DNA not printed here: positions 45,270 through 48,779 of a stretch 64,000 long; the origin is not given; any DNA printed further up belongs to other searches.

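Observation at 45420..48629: Giant rhomboid protease fusion (rhomboid + TPR-like + acidic repeat arrays + conserved C-terminal domain)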

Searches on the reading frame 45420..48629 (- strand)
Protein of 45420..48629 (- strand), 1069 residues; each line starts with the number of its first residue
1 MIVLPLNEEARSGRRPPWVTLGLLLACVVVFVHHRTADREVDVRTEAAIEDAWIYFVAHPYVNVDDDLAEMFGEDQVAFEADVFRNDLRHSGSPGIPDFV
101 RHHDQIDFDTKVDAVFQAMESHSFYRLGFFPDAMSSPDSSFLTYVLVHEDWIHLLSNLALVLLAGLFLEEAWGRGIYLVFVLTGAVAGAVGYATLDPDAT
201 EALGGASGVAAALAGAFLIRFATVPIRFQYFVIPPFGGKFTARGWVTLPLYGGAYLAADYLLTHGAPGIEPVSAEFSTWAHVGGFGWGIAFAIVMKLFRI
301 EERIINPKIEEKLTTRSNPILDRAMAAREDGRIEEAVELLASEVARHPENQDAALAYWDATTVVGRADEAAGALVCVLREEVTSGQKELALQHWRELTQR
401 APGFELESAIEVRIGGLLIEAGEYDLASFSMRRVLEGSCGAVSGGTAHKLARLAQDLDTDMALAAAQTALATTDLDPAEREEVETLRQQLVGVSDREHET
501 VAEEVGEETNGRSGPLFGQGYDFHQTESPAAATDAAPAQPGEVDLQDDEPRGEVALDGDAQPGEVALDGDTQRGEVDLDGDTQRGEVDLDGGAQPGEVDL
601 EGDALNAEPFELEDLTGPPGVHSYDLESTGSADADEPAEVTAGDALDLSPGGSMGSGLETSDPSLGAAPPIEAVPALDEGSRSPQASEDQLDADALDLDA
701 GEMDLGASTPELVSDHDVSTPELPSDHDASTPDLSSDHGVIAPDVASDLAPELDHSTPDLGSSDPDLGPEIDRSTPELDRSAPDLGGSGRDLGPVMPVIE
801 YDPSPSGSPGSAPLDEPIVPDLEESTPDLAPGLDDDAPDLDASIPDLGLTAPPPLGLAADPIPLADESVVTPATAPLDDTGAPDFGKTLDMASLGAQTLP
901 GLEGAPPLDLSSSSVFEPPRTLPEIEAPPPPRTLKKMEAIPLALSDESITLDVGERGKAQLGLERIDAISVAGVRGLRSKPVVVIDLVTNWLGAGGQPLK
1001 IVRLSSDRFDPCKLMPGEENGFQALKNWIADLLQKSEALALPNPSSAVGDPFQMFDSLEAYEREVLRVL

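Call 7: search_protein_families(library=pfam, proteins=[window:45420-48629:-], max_evalue=0.1)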
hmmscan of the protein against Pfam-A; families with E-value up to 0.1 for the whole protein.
window:45420-48629:- (1069 aa): 3 families
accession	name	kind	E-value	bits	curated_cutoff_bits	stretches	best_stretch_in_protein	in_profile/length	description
PF01694.28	Rhomboid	-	7.1e-17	62.4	22.6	1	141-295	7-140/143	Rhomboid domain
PF08551.15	DUF1751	-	0.0051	17.8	22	1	140-186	10-56/99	Eukaryotic integral membrane protein (DUF1751)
PF13428.12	TPR_14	-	0.052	14.7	23.5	1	321-357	5-41/44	Tetratricopeptide repeat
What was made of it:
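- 47730..48629 (-): Rhomboid core, residues 1-300. A 17-aa cytoplasmic N-terminus is followed by TM1 (18-33), a long acidic periplasmic L1 region (34-141) and TM2-TM6. Pfam PF01694 E=7e-17 over residues 141-295 (call 7).
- On Rhomboid intramembrane serine protease (Pfam PF01694 / MEROPS S54): 62.4 bits against a cut-off of 22.6, E=7e-17, residues 141-295 (call 7)
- Checked: Pfam Rhomboid matches residues 141-295 at E=7e-17 (call 7).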

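Call 8: search_protein_families(library=ncbifam, proteins=[window:45420-48629:-], max_evalue=0.1)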
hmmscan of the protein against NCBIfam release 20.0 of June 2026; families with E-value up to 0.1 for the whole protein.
window:45420-48629:- (1069 aa): 3 families
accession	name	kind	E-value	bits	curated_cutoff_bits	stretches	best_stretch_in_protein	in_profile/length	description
TIGR03902.1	rhom_GG_sort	equivalog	1.4e-06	28.3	84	1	142-223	20-100/154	rhombosortase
TIGR04239.1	rhombo_GlpG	equivalog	0.0069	16.1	250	1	137-217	134-211/271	rhomboid family intramembrane serine protease GlpG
NF008155.0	PRK10907.1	equivalog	0.013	14.9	335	0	141-216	138-210/276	rhomboid family intramembrane serine protease GlpG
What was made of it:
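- On GlpG (NCBIfam TIGR04239 / NF008155 equivalogs): 16.1 and 14.9 bits against cut-offs of 250 and 335 (call 8)
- On Rhombosortase (TIGR03902): 28.3 bits against a cut-off of 84 (call 8)
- Closest known: Rhombosortase. Same: It is the best-scoring NCBIfam model for the core (call 8).
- Closest known: Rhombosortase. Different: The score is 28 bits against a cut-off of 84 (call 8).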

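Call 9: find_homologous_proteins(query=window:45423-48629:-)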
Query window:45423-48629:- (1069 aa): 11 proteins with E <= 0.001 among 8000 candidates.
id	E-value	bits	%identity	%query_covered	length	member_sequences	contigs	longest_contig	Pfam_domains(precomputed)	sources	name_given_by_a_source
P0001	0.0e+0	2374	100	100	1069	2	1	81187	PF01694.29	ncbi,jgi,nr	ncbi:MAG: rhomboid family intramembrane serine protease [Deltaproteobacteria bacterium]|nr:rhomboid 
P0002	0.0e+0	1112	55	100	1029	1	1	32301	PF01694.29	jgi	-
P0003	0.0e+0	1105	56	100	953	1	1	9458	PF01694.29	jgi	-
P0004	0.0e+0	1062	69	44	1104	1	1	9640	PF01694.29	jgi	jgi:membrane associated rhomboid family serine protease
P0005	0.0e+0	1054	70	48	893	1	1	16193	PF01694.29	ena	-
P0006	2.3e-246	839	49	68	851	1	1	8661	PF01694.29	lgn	-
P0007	9.0e-241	820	59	64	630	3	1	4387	PF01694.29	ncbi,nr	ncbi:MAG TPA: rhomboid family intramembrane serine protease, partial [Myxococcota bacterium]|nr:rhom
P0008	1.9e-236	806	51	58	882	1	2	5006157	PF01694.29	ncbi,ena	-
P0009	3.4e-233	795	57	49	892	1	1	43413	PF01694.29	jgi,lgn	-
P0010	1.1e-232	793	53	51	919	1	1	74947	PF01694.29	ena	-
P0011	4.9e-71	258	32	42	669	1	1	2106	PF01694.29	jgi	jgi:membrane associated rhomboid family serine protease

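Call 63: list_cluster_members(proteins=[P0001, P0008, P0013, P0020, P0060, P0041, P0100, P0019, P0029, P0142])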
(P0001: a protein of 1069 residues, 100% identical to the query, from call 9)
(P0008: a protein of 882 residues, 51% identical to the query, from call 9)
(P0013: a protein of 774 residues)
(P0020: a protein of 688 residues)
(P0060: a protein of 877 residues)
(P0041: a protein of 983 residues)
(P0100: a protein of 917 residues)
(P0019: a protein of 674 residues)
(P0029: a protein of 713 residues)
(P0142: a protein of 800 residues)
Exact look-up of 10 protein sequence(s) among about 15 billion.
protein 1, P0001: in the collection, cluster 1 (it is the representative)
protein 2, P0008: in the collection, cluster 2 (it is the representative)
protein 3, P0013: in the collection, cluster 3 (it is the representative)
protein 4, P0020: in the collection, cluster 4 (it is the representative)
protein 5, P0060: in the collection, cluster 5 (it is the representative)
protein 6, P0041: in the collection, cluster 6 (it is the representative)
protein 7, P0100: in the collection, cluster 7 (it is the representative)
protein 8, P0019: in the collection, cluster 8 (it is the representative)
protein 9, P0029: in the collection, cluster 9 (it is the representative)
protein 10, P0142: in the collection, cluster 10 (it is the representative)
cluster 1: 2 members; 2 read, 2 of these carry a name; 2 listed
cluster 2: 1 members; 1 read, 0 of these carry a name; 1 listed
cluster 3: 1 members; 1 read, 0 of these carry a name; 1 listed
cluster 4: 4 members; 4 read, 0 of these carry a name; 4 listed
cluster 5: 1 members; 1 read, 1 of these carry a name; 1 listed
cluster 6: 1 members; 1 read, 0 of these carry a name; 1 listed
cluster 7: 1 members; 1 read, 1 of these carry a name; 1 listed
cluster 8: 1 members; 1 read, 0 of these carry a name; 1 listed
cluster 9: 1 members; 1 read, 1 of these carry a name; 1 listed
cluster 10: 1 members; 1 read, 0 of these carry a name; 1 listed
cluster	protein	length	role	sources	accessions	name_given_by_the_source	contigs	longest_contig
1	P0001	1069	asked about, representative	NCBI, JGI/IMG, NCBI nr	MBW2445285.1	MAG: rhomboid family intramembrane serine protease [Deltaproteobacteria bacterium] | rhomboid family intramembrane serine protease [Deltaproteobacteria bacterium]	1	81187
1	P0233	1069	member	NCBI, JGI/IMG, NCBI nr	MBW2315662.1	MAG: rhomboid family intramembrane serine protease [Deltaproteobacteria bacterium] | rhomboid family intramembrane serine protease [Deltaproteobacteria bacterium]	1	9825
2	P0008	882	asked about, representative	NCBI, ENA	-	-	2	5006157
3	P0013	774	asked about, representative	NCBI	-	-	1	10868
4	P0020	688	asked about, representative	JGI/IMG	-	-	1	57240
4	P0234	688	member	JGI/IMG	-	-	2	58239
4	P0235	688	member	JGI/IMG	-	-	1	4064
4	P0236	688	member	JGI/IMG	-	-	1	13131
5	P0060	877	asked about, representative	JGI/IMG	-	membrane associated rhomboid family serine protease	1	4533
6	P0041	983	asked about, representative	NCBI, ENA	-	-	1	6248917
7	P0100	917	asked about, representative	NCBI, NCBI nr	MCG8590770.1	MAG: rhomboid family intramembrane serine protease [Proteobacteria bacterium] | rhomboid family intramembrane serine protease [Pseudomonadota bacterium]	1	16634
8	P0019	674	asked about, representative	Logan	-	-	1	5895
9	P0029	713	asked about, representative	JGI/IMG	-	membrane associated rhomboid family serine protease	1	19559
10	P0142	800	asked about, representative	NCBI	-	-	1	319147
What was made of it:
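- A second contig carries a 1069-aa member of the same 90%-identity cluster (call 63).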
